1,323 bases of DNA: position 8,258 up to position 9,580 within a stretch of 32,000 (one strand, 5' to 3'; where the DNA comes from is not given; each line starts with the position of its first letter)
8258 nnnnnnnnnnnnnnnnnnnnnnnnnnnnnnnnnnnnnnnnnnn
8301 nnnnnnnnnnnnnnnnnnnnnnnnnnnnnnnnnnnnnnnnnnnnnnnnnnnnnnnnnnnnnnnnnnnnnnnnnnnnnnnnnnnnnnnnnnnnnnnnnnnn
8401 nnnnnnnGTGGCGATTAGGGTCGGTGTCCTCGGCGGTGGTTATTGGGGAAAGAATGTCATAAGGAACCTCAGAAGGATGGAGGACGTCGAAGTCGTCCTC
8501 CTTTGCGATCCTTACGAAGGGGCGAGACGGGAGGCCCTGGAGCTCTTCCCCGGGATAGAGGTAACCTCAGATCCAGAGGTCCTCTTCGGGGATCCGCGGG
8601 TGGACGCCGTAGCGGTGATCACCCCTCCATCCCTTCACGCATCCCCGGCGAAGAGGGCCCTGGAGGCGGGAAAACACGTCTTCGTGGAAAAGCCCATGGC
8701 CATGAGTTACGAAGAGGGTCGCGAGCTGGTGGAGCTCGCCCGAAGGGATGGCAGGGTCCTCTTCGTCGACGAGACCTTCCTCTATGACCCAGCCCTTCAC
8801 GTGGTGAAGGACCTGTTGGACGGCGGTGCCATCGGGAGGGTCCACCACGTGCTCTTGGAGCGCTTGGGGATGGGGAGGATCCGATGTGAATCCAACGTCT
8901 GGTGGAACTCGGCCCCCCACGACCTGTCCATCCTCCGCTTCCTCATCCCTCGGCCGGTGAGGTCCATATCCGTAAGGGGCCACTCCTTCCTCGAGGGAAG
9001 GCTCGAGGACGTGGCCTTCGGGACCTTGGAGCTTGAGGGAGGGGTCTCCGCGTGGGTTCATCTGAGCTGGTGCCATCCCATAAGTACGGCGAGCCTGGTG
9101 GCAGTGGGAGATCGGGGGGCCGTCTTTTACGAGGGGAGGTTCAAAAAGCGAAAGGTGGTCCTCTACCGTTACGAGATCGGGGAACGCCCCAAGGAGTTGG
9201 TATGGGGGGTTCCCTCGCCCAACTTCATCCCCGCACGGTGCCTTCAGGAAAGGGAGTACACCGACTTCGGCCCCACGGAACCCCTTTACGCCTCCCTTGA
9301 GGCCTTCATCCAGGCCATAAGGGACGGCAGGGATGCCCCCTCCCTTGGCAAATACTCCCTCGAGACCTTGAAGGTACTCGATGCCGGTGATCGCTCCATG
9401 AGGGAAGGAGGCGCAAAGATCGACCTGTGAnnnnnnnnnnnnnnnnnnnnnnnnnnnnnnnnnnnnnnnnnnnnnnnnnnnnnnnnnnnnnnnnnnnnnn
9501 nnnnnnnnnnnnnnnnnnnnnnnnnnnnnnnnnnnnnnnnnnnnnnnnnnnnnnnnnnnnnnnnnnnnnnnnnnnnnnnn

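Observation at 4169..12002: Arn-like envelope aminosugar-modification cluster lacking ArnA/ArnD, built around a Gfo/Idh/MocA + DegT pair, DedA, UPF0104 and two GT-C transferases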

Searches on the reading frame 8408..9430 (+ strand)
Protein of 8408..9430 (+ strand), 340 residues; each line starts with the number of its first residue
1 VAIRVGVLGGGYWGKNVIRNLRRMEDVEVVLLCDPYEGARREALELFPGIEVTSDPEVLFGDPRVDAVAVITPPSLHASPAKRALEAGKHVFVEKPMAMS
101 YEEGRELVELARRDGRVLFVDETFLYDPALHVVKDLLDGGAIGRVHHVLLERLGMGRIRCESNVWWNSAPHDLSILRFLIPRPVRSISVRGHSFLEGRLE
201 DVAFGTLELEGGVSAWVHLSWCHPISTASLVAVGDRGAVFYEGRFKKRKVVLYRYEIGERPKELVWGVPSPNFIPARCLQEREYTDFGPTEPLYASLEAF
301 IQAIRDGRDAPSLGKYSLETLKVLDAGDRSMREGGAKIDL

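Call 3: search_protein_families(library=pfam, proteins=[window:8408-9430:+], max_evalue=0.001)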
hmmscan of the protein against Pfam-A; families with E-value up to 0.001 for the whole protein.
window:8408-9430:+ (340 aa): 4 families
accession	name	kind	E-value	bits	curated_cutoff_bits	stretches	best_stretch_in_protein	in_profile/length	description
PF01408.29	GFO_IDH_MocA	-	2.6e-28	99.6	24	1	3-121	1-119/120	Oxidoreductase family, NAD-binding Rossmann fold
PF22725.1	GFO_IDH_MocA_C3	-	1.2e-11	45.1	27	1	133-239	4-123/124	GFO/IDH/MocA C-terminal domain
PF02894.22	GFO_IDH_MocA_C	-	3.7e-08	33.9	22.9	1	164-338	42-216/218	Oxidoreductase family, C-terminal alpha/beta domain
PF03447.22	NAD_binding_3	-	3e-06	28.4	24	1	10-120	2-115/116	Homoserine dehydrogenase, NAD binding domain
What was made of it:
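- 8408..9430 (+): Gfo/Idh/MocA NAD-dependent oxidoreductase. Candidate sugar 3-dehydrogenase that supplies the keto substrate for DegT. Pfam GFO_IDH_MocA plus C-terminal domains (call 3).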

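Call 4: search_protein_families(library=ncbifam, proteins=[window:8408-9430:+], max_evalue=0.001)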
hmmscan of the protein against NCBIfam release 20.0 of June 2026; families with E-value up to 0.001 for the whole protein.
window:8408-9430:+ (340 aa): 9 families
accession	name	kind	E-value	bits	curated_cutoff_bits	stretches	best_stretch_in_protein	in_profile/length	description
NF040723.1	UDP-GlcNAcDh_Arch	equivalog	2.6e-32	112.6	450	1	3-241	1-237/302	UDP-N-acetylglucosamine 3-dehydrogenase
TIGR04380.1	myo_inos_iolG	equivalog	1e-24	87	355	1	3-221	2-231/330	inositol 2-dehydrogenase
NF008607.0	PRK11579.1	subfamily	6.6e-21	74.7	330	1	2-148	4-148/346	oxidoreductase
NF058563.1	BT_2159_fam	equivalog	6.5e-17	61.6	650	1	3-172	1-170/350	disaccharide 3-dehydrogenase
NF052479.1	LevoglcsnDh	equivalog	1.1e-14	53.9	650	1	37-147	46-156/386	levoglucosan dehydrogenase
NF052679.1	InsChiInosDhIolG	equivalog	4.6e-14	52.2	540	1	1-147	1-150/343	bifunctional inositol 2-dehydrogenase/D-chiro-inositol 1-dehydrogenase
NF041392.1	XylDh_Gfo6_Halo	equivalog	4.5e-13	48.7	350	1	3-148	17-166/350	D-xylose 1-dehydrogenase Gfo6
NF058561.1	BT_2158_fam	equivalog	1.3e-12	47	750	1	15-148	45-180/487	glycoside 3-dehydrogenase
NF007574.0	PRK10206.1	equivalog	1.4e-12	47.3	352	1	42-147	43-148/345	oxidoreductase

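Call 11: search_solved_structures(query=window:8408-9430:+, max_evalue=1e-8)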
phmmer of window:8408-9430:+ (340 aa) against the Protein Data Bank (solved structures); distinct sequences matched with E-value up to 1e-8: 64 (the best 60 are shown).
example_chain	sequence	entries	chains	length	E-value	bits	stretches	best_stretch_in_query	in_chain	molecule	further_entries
4fb5_A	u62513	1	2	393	4.4e-23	84.8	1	4-151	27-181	Probable oxidoreductase protein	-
3c1a_A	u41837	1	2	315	1.9e-19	72.9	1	3-244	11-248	Putative oxidoreductase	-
2glx_A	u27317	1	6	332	2.1e-18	69.4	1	31-240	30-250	1,5-anhydro-D-fructose reductase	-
3ezy_A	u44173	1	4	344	7e-17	64.4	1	1-196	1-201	Dehydrogenase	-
6z3b_A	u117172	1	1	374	1.5e-16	63.3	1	5-152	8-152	Gfo/Idh/MocA family oxidoreductase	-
6z3b_B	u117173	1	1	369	1.5e-16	63.3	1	5-152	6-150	Gfo/Idh/MocA family oxidoreductase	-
6z3c_AAA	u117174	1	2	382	1.6e-16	63.3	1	5-152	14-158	Gfo/Idh/MocA family oxidoreductase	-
4koa_A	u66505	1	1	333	1.8e-16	63.1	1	3-259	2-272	1,5-anhydro-D-fructose reductase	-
6jw6_A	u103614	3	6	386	2.1e-16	62.9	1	3-149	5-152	Dehydrogenase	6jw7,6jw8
3e82_A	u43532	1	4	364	1.4e-15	60.1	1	3-168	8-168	Putative oxidoreductase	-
3moi_A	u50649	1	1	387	1.4e-15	60.1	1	1-146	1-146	Probable dehydrogenase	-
6ktj_A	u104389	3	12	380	1.9e-15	59.7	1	47-147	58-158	Scyllo-inositol dehydrogenase with L-glucose dehydrogenase activity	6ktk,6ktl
5ya8_A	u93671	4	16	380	1.9e-15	59.7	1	47-147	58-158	Scyllo-inositol dehydrogenase with L-glucose dehydrogenase activity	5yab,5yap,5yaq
3q2k_A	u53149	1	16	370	3.3e-15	58.9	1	3-243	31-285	oxidoreductase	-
7wzd_A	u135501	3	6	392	4.4e-15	58.5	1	3-213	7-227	4,5-dihydroxyphthalate dehydrogenase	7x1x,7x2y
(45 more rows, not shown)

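Call 12: find_encoding_contigs(protein=window:8408-9430:+, flank=10000, max_places=6)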
Protein window:8408-9430:+ (340 aa): no gene with exactly this product is on record in the collection.
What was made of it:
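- Tried and rejected: Nothing on record (call 12).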

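Call 15: find_homologous_proteins(query=window:8408-9430:+, max_evalue=1e-10)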
Query window:8408-9430:+ (340 aa): 4293 proteins with E <= 1e-10 among 8000 candidates; the best 120 are listed.
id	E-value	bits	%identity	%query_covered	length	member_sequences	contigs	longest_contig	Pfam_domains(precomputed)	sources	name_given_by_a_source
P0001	7.1e-226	767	99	100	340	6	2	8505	PF01408.29,PF22725.2,PF02894.23,PF03447.23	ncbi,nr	ncbi:MAG TPA: Gfo/Idh/MocA family oxidoreductase [Deltaproteobacteria bacterium]|nr:Gfo/Idh/MocA fam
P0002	3.4e-176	603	76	99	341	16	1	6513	PF01408.29,PF22725.2,PF02894.23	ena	-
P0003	2.1e-168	578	75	99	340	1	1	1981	PF01408.29,PF22725.2,PF02894.23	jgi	-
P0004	7.6e-164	563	71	99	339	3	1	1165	PF01408.29,PF22725.2,PF02894.23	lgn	-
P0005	3.3e-162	557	71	99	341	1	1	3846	PF01408.29,PF22725.2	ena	-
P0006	6.6e-159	546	69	99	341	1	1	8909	PF01408.29,PF22725.2,PF02894.23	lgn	-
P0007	1.6e-156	539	67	99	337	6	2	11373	PF01408.29,PF22725.2,PF02894.23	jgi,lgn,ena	-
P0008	1.2e-154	532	68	99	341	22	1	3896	PF01408.29,PF22725.2,PF02894.23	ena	-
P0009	1.7e-152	525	65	96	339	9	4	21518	PF01408.29,PF22725.2,PF02894.23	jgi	-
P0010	3.8e-152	524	65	99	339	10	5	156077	PF01408.29,PF22725.2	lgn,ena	-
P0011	4.8e-149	514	65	99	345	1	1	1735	PF01408.29,PF22725.2,PF02894.23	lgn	-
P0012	5.9e-147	507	64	99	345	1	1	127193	PF01408.29,PF22725.2,PF02894.23,PF03447.23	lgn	-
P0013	2.2e-144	499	63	99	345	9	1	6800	PF01408.29,PF22725.2,PF02894.23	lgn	-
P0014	2.5e-142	492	64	99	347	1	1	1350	PF01408.29,PF22725.2,PF02894.23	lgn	-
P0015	1.4e-141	489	62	99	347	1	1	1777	PF01408.29,PF22725.2,PF02894.23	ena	-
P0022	3.5e-139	482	62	99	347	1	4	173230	PF01408.29,PF22725.2,PF02894.23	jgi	jgi:UDP-2-acetamido-3-amino-2,3-dideoxy-glucuronate N-acetyltransferase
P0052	2.1e-87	311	46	98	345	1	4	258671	PF01408.29,PF22725.2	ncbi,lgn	-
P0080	2.9e-84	301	41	99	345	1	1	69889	PF01408.29,PF22725.2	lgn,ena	-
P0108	2.2e-83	298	45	97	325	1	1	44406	PF01408.29,PF22725.2,PF03447.23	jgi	jgi:predicted dehydrogenase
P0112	2.4e-83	298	46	100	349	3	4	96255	PF01408.29,PF22725.2,PF02894.23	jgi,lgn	jgi:predicted dehydrogenase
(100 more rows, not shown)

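Call 16: find_encoding_contigs(protein=P0010, flank=10000, max_places=2)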
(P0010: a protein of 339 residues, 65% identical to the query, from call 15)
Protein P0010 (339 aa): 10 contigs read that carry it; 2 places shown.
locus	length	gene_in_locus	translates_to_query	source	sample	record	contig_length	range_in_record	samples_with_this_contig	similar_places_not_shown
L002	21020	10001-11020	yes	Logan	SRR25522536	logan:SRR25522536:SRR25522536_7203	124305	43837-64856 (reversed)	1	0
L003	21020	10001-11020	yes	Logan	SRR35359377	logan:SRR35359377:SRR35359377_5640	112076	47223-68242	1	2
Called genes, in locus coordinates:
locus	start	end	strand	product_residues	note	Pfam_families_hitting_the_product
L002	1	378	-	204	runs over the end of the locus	PF01300:Sua5_yciO_yrdC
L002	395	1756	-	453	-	PF01266:DAO, PF01593:Amino_oxidase, PF07992:Pyr_redox_2 (faint), PF12831:FAD_oxidored (weak), PF13450:NAD_binding_8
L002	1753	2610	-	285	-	PF00762:Ferrochelatase, PF01903:CbiX (faint)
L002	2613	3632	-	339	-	PF01208:URO-D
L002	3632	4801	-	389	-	PF01969:Ni_insertion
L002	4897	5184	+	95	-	PF03992:ABM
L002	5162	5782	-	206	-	PF00702:Hydrolase, PF13419:HAD_2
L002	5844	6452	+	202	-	PF09335:VTT_dom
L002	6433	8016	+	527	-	PF02366:PMT, PF13231:PMT_2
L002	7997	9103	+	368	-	PF00155:Aminotran_1_2, PF01041:DegT_DnrJ_EryC1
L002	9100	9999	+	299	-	PF00535:Glycos_transf_2, PF10111:Glyco_tranf_2_2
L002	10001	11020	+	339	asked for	PF01408:GFO_IDH_MocA, PF22725:GFO_IDH_MocA_C3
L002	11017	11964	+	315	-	PF03706:LPG_synthase_TM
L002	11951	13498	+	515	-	PF13231:PMT_2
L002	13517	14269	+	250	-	PF02146:SIR2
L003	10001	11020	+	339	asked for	PF01408:GFO_IDH_MocA, PF22725:GFO_IDH_MocA_C3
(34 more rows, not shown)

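Call 17: find_encoding_contigs(protein=P0022, flank=10000, max_places=2)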
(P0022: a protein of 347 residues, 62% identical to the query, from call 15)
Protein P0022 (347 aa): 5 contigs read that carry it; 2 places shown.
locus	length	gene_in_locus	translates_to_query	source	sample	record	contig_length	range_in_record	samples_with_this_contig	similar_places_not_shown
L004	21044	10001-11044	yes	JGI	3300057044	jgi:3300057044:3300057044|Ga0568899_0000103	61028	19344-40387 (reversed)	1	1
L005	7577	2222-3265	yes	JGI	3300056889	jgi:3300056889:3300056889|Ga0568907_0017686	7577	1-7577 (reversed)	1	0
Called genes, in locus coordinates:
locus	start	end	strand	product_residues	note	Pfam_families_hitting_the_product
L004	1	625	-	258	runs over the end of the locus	PF03819:MazG, PF01503:PRA-PH, PF03819:MazG, PF12643:MazG-like (weak)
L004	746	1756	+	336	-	PF04055:Radical_SAM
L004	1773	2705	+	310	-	PF00142:Fer4_NifH (weak), PF02374:ArsA_ATPase (weak), PF10609:ParA, PF13614:AAA_31, PF01656:CbiA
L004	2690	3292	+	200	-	PF00226:DnaJ, PF12844:HTH_19 (weak), PF13413:HTH_25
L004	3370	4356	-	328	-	PF00348:polyprenyl_synt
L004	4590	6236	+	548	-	PF02366:PMT, PF13231:PMT_2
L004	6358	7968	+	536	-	PF02366:PMT, PF13231:PMT_2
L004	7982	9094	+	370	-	PF00155:Aminotran_1_2, PF01041:DegT_DnrJ_EryC1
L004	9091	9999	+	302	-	PF00535:Glycos_transf_2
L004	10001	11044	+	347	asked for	PF01408:GFO_IDH_MocA, PF02894:GFO_IDH_MocA_C (faint), PF22725:GFO_IDH_MocA_C3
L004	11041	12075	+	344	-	PF03706:LPG_synthase_TM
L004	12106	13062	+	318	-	PF00149:Metallophos, PF12850:Metallophos_2 (weak)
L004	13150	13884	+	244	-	PF00535:Glycos_transf_2, PF10111:Glyco_tranf_2_2 (faint), PF13641:Glyco_tranf_2_3 (weak)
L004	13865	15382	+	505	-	PF02366:PMT, PF13231:PMT_2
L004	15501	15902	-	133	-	PF02130:YbeY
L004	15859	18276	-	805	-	PF07697:7TMR-HDED, PF07698:7TM-7TMR_HD, PF01966:HD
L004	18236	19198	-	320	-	PF01695:IstB_IS21 (faint), PF02562:PhoH, PF13604:AAA_30 (weak), PF13245:AAA_19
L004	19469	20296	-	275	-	PF02146:SIR2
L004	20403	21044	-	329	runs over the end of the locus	PF03706:LPG_synthase_TM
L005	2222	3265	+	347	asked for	PF01408:GFO_IDH_MocA, PF02894:GFO_IDH_MocA_C (faint), PF22725:GFO_IDH_MocA_C3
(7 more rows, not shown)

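Call 18: find_encoding_contigs(protein=P0052, flank=10000, max_places=2)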
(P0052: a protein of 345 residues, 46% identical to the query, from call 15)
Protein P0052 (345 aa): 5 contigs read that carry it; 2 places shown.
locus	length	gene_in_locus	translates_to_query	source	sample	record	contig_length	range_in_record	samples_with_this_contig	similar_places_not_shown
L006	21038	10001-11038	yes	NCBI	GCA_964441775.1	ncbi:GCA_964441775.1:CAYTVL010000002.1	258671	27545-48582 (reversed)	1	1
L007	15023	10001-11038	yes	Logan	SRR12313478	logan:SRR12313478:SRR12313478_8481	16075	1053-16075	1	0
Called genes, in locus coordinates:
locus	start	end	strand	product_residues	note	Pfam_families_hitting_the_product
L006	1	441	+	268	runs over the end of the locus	PF02630:SCO1-SenC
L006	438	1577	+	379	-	PF00034:Cytochrom_C (faint), PF03150:CCP_MauG, PF21419:RoxA-like_Cyt-c (weak)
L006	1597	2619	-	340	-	-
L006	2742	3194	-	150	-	-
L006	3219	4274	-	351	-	-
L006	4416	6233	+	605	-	PF02743:dCache_1, PF00512:HisKA, PF02518:HATPase_c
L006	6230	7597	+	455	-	PF00072:Response_reg, PF00158:Sigma54_activat, PF13191:AAA_16, PF14532:Sigma54_activ_2, PF01078:Mg_chelatase (faint), PF07728:AAA_5, PF25601:AAA_lid_14, PF02954:HTH_8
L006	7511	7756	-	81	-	-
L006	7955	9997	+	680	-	PF01041:DegT_DnrJ_EryC1, PF00535:Glycos_transf_2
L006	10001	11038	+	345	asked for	PF01408:GFO_IDH_MocA, PF22725:GFO_IDH_MocA_C3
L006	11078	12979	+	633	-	PF13522:GATase_6, PF13537:GATase_7, PF00733:Asn_synthase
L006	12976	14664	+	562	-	PF02366:PMT (weak), PF13231:PMT_2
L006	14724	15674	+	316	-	PF00753:Lactamase_B, PF12706:Lactamase_B_2 (faint)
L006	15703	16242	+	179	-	PF04115:Ureidogly_lyase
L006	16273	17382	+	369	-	PF00296:Bac_luciferase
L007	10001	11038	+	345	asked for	PF01408:GFO_IDH_MocA, PF22725:GFO_IDH_MocA_C3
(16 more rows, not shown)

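Call 23: find_related_loci(query=A1, collection=genome_contigs, flank=10000)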
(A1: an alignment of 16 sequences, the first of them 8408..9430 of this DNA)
Query A1 (340 aa) in genome_contigs; peptide patterns used: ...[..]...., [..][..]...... (x = any residue, [..] = any of these).
165 stretches matched a pattern; 136 encode a relative of the query (tblastn E <= 1e-3); the best 80 are kept; 80 distinct loci.
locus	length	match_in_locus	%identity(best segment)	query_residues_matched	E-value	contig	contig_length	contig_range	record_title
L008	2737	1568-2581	76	3-340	0e+0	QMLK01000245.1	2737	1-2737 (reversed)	MAG: Deltaproteobacteria bacterium isolate B13_G15 B13_Guay15_scaffold_23755, whole genome shotgun sequence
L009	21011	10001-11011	67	3-340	4e-160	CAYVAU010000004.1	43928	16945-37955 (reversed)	MAG TPA_asm: uncultured Thermodesulfobacteriota bacterium isolate SRP141559_co1_72 genome assembly, contig: NODE_256_len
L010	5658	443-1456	66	3-340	1e-153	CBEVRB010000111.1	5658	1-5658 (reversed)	MAG TPA_asm: uncultured bacterium isolate SRR24791474_binner12_Refined_27 genome assembly, contig: ERZ25515408.2189, who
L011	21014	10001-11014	66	3-340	3e-151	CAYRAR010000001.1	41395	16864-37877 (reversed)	MAG TPA_asm: uncultured Thermodesulfobacteriota bacterium isolate SRP338002_co1_158 genome assembly, contig: NODE_871_le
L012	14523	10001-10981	65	12-338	3e-148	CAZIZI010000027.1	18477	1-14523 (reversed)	MAG TPA_asm: uncultured Thermodesulfobacteriota bacterium isolate SRP104967_co1_28 genome assembly, contig: NODE_1005_le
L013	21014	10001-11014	62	3-340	1e-147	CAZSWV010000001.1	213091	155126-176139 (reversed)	MAG TPA_asm: uncultured Thermodesulfobacteriota bacterium isolate SRP104967_co2_41 genome assembly, contig: NODE_10_leng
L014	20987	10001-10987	64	12-340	2e-146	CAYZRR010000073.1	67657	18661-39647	MAG TPA_asm: uncultured Thermodesulfobacteriota bacterium isolate binchicken_co25_115 genome assembly, contig: k141_1274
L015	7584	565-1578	63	3-340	2e-145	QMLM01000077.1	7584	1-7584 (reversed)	MAG: Deltaproteobacteria bacterium isolate B11_G15 B11_Guay15_scaffold_03388, whole genome shotgun sequence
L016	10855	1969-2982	61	3-340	2e-141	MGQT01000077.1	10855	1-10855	MAG: Deltaproteobacteria bacterium RBG_16_54_18 RBG_16_scaffold_40428, whole genome shotgun sequence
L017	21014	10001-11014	61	3-340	3e-140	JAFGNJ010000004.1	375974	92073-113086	MAG: Deltaproteobacteria bacterium isolate Zod_Metabat.542 k87_1507814, whole genome shotgun sequence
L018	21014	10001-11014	61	3-340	4e-140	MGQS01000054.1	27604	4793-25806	MAG: Deltaproteobacteria bacterium RBG_16_54_11 RBG_16_scaffold_2602, whole genome shotgun sequence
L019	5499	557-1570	62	3-340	1e-139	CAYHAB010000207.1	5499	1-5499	MAG TPA_asm: uncultured Thermodesulfobacteriota bacterium isolate ERP119294_co2_426 genome assembly, contig: k141_109898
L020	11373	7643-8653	67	3-340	5e-157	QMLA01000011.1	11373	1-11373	MAG: Deltaproteobacteria bacterium isolate B73_G16 B73_Guay16_scaffold_04038, whole genome shotgun sequence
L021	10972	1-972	49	17-340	7e-100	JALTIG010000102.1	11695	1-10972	MAG: bacterium isolate S016_metabat2_scaf2bin.180 S016_NODE_2067_length_11695_cov_2.614540, whole genome shotgun sequenc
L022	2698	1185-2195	43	3-340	2e-96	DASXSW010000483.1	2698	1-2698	MAG TPA_asm: Candidatus Binatia bacterium isolate SMAG_U4676 k141_2694858, whole genome shotgun sequence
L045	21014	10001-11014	43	3-340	2e-85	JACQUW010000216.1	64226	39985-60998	MAG: Deltaproteobacteria bacterium isolate NC_groundwater_1447_Ag_S-0.65um_55_23 S_p65_S5_coassembly_k141_2617303, whole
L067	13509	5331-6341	43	3-340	7e-92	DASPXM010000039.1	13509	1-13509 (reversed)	MAG TPA_asm: Verrucomicrobiia bacterium isolate SMAG_U11567 k141_104414, whole genome shotgun sequence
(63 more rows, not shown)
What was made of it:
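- Every carrier found is an uncultured MAG (call 23).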

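Call 30: find_encoding_contigs(protein=P0112, flank=10000, max_places=1)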
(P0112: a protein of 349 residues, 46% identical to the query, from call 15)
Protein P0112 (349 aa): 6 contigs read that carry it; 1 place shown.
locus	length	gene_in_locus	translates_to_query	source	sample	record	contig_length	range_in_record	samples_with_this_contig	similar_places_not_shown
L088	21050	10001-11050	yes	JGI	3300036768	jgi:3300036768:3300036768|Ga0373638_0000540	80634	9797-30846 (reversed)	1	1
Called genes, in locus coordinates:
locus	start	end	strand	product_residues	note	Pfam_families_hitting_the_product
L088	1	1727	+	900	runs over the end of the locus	PF03176:MMPL, PF12349:Sterol-sensing (faint), PF03176:MMPL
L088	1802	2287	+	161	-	PF02776:TPP_enzyme_N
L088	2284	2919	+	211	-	PF02775:TPP_enzyme_C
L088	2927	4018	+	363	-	PF00266:Aminotran_5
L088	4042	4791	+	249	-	PF00483:NTP_transferase, PF01128:IspD, PF12804:NTP_transf_3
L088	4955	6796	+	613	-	PF02366:PMT, PF13231:PMT_2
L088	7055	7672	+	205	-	PF04191:PEMT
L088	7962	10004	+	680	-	PF01041:DegT_DnrJ_EryC1, PF00535:Glycos_transf_2, PF10111:Glyco_tranf_2_2 (weak), PF13641:Glyco_tranf_2_3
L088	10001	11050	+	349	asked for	PF01408:GFO_IDH_MocA, PF02894:GFO_IDH_MocA_C (weak), PF22725:GFO_IDH_MocA_C3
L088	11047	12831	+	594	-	PF02366:PMT, PF13231:PMT_2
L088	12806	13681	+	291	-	PF04794:YdjC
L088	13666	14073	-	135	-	PF07238:PilZ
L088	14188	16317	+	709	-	PF00912:Transgly, PF00905:Transpeptidase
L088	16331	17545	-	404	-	PF02515:CoA_transf_3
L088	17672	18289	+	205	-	PF01243:PNPOx_N, PF12900:Pyridox_ox_2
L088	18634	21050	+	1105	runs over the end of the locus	PF00211:Guanylate_cyc, PF07721:TPR_4 (faint), PF13424:TPR_12 (faint), PF13191:AAA_16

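Call 31: find_encoding_contigs(protein=P0080, flank=10000, max_places=1)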
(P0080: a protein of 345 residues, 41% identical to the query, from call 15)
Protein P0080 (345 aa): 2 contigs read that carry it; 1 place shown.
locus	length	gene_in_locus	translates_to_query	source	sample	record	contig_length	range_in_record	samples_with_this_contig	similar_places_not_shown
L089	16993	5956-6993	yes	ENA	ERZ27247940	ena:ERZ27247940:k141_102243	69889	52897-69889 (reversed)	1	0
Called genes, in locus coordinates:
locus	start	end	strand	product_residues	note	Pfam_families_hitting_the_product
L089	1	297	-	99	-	?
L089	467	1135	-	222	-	PF00300:His_Phos_1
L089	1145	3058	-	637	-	PF13623:SurA_N_2, PF13624:SurA_N_3, PF09312:SurA_N (faint), PF13145:Rotamase_2, PF13616:Rotamase_3, PF00639:Rotamase, PF27392:TP_0929_3rd (faint), PF13145:Rotamase_2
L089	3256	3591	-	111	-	-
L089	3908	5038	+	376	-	PF01041:DegT_DnrJ_EryC1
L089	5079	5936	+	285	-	PF00535:Glycos_transf_2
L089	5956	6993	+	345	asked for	PF01408:GFO_IDH_MocA, PF22725:GFO_IDH_MocA_C3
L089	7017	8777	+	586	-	PF02366:PMT, PF13231:PMT_2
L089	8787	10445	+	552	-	PF02366:PMT, PF13231:PMT_2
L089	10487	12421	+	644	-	PF12481:DUF3700 (weak), PF13522:GATase_6, PF13537:GATase_7, PF02540:NAD_synthase (faint), PF00733:Asn_synthase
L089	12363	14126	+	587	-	PF13231:PMT_2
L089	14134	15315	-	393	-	-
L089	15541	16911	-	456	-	PF07690:MFS_1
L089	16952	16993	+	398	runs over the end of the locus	PF00022:Actin, PF06723:MreB_Mbl, PF11104:PilM_2 (faint), PF00012:HSP70, PF14450:FtsA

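Call 32: find_encoding_contigs(protein=P0108, flank=10000, max_places=1)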
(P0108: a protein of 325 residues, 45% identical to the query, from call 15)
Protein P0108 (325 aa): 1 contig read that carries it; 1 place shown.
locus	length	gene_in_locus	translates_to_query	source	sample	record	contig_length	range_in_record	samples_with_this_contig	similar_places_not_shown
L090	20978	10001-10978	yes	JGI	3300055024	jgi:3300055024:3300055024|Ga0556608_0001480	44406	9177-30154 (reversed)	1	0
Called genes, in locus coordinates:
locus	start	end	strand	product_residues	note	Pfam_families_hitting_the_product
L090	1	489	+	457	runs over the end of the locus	PF00072:Response_reg, PF07724:AAA_2 (faint), PF00004:AAA (faint), PF00158:Sigma54_activat, PF14532:Sigma54_activ_2, PF07728:AAA_5, PF25601:AAA_lid_14, PF02954:HTH_8, +1 more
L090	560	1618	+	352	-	PF00535:Glycos_transf_2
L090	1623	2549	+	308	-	PF00551:Formyl_trans_N, PF02911:Formyl_trans_C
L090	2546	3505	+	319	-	PF01073:3Beta_HSD, PF01370:Epimerase, PF02719:Polysacc_synt_2, PF04321:RmlD_sub_bind, PF16363:GDP_Man_Dehyd, PF07993:NAD_binding_4, PF02719:Polysacc_synt_2 (weak)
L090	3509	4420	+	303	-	PF01522:Polysacc_deac_1, PF10096:DUF2334 (weak)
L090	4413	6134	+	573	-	PF02366:PMT, PF13231:PMT_2, PF18583:Arnt_C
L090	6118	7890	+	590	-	PF13231:PMT_2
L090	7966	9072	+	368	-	PF00155:Aminotran_1_2, PF01041:DegT_DnrJ_EryC1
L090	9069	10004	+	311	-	PF00535:Glycos_transf_2, PF10111:Glyco_tranf_2_2 (weak), PF13641:Glyco_tranf_2_3 (weak)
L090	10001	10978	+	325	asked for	PF01408:GFO_IDH_MocA, PF03447:NAD_binding_3 (weak), PF22725:GFO_IDH_MocA_C3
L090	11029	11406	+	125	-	PF00072:Response_reg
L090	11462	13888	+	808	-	PF17764:PriA_3primeBD, PF00270:DEAD, PF04851:ResIII, PF18319:Zn_ribbon_PriA, PF00271:Helicase_C (weak), PF18074:PriA_C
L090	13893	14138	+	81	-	-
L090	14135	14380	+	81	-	-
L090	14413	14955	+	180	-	PF01327:Pep_deformylase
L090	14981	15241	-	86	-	PF18882:DUF5647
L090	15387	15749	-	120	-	PF18480:DUF5615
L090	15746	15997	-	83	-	PF04255:DUF433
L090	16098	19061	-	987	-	-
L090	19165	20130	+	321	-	PF00551:Formyl_trans_N, PF02911:Formyl_trans_C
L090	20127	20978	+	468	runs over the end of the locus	PF01029:NusB, PF22458:RsmF-B_ferredox, PF01189:Methyltr_RsmB-F, PF01728:FtsJ (weak), PF13649:Methyltransf_25 (weak), PF13847:Methyltransf_31 (weak)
